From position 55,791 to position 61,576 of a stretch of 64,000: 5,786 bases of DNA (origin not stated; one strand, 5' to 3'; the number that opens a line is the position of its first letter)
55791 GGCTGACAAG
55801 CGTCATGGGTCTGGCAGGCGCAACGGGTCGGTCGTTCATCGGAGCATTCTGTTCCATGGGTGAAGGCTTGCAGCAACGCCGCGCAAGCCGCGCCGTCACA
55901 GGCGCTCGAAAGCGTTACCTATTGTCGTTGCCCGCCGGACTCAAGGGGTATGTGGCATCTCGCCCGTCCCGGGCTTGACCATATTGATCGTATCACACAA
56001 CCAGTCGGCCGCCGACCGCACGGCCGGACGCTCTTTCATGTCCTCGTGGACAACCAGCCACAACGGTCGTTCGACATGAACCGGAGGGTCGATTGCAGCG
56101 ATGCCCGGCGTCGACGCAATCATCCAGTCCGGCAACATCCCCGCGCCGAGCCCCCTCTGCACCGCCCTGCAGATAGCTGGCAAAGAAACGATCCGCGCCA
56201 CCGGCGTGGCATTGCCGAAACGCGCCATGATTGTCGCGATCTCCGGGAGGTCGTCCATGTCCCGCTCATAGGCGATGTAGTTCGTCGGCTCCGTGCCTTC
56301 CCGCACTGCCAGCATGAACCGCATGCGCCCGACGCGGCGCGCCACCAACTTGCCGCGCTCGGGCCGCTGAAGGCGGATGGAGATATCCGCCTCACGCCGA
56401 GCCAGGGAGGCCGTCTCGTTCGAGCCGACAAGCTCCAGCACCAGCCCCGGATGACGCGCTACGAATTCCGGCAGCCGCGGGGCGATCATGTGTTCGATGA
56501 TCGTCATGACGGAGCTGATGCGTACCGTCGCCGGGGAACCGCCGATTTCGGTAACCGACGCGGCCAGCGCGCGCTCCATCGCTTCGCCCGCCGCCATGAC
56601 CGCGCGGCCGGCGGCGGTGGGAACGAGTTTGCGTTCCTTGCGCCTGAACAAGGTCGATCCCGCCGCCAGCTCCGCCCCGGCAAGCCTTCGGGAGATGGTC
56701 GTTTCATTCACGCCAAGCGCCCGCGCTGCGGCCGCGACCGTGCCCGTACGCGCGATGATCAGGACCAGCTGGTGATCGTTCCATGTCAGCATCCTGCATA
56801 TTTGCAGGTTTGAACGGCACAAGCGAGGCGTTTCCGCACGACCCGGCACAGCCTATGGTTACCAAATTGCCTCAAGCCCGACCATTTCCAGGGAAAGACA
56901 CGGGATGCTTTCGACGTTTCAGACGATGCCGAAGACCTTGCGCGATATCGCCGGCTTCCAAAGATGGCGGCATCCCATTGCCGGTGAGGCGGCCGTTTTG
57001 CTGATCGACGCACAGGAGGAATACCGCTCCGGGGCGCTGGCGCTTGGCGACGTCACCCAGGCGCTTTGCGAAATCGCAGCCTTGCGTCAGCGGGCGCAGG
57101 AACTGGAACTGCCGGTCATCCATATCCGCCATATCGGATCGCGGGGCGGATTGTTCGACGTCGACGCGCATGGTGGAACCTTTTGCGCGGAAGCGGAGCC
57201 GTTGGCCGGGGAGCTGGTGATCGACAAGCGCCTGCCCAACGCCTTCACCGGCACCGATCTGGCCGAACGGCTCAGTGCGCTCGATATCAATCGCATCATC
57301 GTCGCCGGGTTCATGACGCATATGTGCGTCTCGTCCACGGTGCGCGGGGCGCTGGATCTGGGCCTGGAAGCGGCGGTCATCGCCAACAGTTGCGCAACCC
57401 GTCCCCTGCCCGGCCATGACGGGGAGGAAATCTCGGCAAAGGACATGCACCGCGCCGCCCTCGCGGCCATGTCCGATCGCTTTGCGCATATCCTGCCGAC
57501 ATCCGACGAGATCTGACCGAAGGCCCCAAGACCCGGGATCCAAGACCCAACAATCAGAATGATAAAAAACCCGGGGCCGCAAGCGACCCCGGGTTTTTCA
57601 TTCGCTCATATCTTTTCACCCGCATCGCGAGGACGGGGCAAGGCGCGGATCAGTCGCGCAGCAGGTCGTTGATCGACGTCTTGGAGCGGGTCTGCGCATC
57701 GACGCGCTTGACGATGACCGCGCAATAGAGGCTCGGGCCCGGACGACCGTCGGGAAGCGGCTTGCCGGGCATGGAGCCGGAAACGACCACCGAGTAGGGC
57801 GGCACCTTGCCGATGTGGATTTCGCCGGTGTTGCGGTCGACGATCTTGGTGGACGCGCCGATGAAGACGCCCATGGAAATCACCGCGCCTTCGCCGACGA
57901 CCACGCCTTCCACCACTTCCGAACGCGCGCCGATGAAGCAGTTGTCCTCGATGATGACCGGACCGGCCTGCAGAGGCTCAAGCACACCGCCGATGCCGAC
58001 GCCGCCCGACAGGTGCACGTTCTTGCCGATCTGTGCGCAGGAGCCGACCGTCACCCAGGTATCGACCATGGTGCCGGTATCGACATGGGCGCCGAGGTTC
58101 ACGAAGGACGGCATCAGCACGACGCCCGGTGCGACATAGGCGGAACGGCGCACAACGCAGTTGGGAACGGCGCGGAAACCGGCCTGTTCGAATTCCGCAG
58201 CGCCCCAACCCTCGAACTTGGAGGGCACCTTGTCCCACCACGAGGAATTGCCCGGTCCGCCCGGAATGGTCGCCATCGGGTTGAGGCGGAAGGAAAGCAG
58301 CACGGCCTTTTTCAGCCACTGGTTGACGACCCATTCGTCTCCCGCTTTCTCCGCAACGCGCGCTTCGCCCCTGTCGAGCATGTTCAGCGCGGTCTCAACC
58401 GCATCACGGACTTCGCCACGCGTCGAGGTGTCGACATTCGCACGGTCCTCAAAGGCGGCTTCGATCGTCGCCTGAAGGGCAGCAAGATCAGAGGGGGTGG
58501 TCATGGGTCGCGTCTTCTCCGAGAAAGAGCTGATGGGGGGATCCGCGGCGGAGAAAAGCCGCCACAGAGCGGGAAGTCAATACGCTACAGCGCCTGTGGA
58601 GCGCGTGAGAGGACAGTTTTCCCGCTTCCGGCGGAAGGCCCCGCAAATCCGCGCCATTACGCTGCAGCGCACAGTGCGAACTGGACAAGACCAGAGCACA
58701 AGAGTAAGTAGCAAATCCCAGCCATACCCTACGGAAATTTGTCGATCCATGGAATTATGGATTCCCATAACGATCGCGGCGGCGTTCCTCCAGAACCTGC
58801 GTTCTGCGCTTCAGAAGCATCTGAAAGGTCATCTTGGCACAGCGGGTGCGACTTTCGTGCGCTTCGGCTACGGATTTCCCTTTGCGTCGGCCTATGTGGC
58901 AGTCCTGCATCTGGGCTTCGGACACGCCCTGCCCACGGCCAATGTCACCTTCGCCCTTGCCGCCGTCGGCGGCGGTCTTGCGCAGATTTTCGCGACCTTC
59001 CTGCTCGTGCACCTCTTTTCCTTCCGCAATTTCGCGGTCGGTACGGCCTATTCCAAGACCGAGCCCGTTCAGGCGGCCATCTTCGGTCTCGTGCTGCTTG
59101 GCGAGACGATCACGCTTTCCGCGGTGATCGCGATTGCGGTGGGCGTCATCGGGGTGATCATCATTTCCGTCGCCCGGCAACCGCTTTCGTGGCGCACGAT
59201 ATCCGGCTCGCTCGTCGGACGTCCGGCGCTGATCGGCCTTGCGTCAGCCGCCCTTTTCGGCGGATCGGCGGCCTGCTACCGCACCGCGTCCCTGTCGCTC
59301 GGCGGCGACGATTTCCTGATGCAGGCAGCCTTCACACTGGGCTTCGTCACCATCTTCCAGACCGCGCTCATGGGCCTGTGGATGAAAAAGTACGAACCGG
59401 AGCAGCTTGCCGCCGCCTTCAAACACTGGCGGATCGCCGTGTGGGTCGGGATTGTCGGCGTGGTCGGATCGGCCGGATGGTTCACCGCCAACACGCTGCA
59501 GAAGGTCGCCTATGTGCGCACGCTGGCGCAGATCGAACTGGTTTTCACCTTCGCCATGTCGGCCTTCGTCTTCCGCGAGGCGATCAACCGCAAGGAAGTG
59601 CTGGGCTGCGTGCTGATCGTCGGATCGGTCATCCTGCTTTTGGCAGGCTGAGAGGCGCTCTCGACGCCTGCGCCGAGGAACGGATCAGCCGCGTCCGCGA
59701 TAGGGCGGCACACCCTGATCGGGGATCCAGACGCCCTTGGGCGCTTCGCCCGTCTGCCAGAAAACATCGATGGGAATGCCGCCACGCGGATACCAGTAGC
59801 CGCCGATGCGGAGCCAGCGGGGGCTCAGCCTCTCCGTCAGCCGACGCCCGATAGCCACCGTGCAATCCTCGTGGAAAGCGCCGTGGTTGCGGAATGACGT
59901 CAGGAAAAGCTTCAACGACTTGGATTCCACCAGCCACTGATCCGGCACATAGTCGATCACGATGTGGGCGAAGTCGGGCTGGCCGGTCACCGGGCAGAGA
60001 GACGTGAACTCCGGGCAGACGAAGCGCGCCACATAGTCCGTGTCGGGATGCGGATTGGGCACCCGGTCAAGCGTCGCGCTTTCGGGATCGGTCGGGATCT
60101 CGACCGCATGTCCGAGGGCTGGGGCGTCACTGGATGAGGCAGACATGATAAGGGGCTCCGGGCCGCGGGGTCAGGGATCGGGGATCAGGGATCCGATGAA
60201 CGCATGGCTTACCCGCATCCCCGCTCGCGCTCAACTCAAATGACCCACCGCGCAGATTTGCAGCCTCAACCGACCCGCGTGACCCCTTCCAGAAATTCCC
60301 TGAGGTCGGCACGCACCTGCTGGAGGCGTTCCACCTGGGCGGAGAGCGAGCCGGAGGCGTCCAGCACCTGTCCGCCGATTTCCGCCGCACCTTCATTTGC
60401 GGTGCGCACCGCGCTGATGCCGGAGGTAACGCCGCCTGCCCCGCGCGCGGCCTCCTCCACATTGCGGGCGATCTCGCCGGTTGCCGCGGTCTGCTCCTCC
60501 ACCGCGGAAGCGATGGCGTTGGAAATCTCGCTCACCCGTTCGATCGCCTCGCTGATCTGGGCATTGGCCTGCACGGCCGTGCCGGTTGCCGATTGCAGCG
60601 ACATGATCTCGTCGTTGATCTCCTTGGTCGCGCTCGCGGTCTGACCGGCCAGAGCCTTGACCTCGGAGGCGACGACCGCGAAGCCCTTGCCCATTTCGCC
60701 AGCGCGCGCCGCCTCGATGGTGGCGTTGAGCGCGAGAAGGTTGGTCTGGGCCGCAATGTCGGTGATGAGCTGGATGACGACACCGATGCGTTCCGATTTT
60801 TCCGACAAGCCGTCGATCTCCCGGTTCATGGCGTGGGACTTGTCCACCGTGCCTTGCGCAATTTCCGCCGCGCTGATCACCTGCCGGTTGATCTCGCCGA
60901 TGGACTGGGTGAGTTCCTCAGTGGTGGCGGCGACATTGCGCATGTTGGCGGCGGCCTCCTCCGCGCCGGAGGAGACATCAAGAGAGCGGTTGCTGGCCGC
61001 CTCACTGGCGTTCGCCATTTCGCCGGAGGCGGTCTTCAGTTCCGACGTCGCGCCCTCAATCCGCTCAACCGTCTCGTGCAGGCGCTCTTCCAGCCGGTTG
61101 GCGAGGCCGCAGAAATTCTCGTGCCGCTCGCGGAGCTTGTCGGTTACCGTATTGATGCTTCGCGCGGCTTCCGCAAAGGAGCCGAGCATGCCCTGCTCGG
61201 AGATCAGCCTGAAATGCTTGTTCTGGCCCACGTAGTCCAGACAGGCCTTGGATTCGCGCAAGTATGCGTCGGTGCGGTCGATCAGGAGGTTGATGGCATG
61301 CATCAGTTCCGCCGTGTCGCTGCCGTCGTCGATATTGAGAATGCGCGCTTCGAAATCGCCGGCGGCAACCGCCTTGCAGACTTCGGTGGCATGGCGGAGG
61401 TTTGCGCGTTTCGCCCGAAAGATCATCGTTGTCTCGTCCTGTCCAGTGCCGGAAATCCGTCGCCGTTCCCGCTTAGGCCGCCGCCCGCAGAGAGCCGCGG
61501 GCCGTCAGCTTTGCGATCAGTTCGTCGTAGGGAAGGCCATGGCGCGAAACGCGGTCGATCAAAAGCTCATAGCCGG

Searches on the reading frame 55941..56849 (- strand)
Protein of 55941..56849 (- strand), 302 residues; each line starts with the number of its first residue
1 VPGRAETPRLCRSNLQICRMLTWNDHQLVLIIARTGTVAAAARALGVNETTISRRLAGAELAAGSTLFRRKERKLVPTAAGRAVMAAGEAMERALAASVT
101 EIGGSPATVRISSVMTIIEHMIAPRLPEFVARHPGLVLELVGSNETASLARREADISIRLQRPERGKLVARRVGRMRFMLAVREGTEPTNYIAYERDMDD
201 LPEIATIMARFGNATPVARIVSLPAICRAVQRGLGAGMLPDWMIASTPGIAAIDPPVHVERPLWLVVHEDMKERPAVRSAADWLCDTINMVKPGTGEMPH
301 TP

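Call 60: search_protein_families(library=pfam, max_evalue=1e-8, proteins=[window:55941-56849:-])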
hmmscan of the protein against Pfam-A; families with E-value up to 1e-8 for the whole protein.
window:55941-56849:- (302 aa): 2 families
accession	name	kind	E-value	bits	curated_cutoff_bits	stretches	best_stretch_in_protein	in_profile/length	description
PF03466.25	LysR_substrate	-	1.3e-21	77.4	28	1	107-284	6-204/209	LysR substrate binding domain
PF00126.33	HTH_1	-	2.5e-12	47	26.6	1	24-82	2-60/60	Bacterial regulatory helix-turn-helix protein, lysR family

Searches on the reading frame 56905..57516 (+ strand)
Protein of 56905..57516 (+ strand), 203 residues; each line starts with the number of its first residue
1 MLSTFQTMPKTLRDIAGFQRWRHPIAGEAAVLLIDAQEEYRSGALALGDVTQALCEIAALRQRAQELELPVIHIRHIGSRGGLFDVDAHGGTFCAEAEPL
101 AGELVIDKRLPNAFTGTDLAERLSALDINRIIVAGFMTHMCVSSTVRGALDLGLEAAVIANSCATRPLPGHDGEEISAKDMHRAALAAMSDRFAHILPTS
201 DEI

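Call 60: search_protein_families(library=pfam, max_evalue=1e-8, proteins=[window:56905-57516:+])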
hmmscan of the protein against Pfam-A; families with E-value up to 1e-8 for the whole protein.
window:56905-57516:+ (203 aa): 1 family
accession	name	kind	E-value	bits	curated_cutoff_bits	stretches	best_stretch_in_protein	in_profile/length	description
PF00857.26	Isochorismatase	-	8.7e-34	117.5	27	1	30-199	2-173/175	Isochorismatase domain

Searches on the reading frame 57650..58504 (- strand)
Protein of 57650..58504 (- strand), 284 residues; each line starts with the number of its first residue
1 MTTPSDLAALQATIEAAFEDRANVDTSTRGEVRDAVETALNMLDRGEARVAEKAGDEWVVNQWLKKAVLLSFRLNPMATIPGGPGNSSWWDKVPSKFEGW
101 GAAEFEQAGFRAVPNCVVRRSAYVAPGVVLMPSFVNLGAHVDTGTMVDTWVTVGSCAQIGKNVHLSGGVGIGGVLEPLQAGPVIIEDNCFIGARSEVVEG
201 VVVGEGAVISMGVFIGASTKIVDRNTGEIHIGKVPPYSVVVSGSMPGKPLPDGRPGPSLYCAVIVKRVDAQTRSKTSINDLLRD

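Call 60: search_protein_families(library=pfam, max_evalue=1e-8, proteins=[window:57650-58504:-])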
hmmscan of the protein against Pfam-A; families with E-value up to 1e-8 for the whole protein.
window:57650-58504:- (284 aa): 3 families
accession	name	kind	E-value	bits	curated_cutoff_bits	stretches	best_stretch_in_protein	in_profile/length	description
PF14805.11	THDPS_N_2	-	1.5e-27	95.9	25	1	10-74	2-67/67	Tetrahydrodipicolinate N-succinyltransferase N-terminal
PF14602.12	Hexapep_2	-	3.8e-13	49.4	27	1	182-217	1-34/34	Hexapeptide repeat of succinyl-transferase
PF00132.30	Hexapep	-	8.4e-12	44.7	27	0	183-216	2-35/36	Bacterial transferase hexapeptide (six repeats)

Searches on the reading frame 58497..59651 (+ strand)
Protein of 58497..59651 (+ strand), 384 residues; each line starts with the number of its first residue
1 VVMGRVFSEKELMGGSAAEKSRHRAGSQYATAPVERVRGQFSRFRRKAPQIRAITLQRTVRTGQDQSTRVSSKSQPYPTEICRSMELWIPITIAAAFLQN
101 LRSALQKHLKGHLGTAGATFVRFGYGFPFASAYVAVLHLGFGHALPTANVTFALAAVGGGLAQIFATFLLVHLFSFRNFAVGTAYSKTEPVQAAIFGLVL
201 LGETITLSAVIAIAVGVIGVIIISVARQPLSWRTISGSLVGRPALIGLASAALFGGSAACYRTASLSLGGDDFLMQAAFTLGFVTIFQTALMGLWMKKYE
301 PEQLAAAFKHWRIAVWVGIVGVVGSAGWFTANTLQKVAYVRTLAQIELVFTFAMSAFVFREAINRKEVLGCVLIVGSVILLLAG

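Call 60: search_protein_families(library=pfam, max_evalue=1e-8, proteins=[window:58497-59651:+])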
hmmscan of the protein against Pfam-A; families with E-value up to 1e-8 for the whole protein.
window:58497-59651:+ (384 aa): 1 family
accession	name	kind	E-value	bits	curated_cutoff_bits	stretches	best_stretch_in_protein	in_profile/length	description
PF00892.27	EamA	-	2.4e-15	57.5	28.2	0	245-382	5-134/135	EamA-like transporter family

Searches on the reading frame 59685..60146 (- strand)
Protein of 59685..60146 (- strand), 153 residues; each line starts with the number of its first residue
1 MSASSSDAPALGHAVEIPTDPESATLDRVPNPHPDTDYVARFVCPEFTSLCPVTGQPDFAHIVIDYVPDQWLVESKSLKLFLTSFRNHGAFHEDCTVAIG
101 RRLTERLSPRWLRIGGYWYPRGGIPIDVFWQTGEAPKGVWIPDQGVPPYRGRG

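Call 60: search_protein_families(library=pfam, max_evalue=1e-8, proteins=[window:59685-60146:-])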
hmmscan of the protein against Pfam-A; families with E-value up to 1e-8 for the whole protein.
window:59685-60146:- (153 aa): 1 family
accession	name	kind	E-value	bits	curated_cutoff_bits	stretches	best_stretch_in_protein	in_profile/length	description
PF14489.11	QueF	-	7.6e-32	109.8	27.3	1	57-135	1-79/81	QueF-like protein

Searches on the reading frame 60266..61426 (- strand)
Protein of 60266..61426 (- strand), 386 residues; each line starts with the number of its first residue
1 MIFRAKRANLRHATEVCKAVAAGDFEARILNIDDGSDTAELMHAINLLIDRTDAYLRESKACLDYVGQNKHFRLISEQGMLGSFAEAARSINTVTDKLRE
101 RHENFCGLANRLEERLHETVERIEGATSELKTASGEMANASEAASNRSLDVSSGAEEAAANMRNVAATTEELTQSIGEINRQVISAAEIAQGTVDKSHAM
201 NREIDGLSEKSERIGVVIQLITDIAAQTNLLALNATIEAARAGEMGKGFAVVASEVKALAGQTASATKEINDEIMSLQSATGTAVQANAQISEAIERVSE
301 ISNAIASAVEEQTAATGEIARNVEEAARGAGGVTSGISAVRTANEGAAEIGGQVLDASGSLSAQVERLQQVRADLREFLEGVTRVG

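Call 60: search_protein_families(library=pfam, max_evalue=1e-8, proteins=[window:60266-61426:-])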
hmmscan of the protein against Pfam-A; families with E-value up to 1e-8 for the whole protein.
window:60266-61426:- (386 aa): 1 family
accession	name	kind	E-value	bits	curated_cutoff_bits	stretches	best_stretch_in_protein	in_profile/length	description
PF00015.26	MCPsignal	-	4.9e-33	114.8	34.6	1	186-344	7-165/172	Methyl-accepting chemotaxis protein (MCP) signalling domain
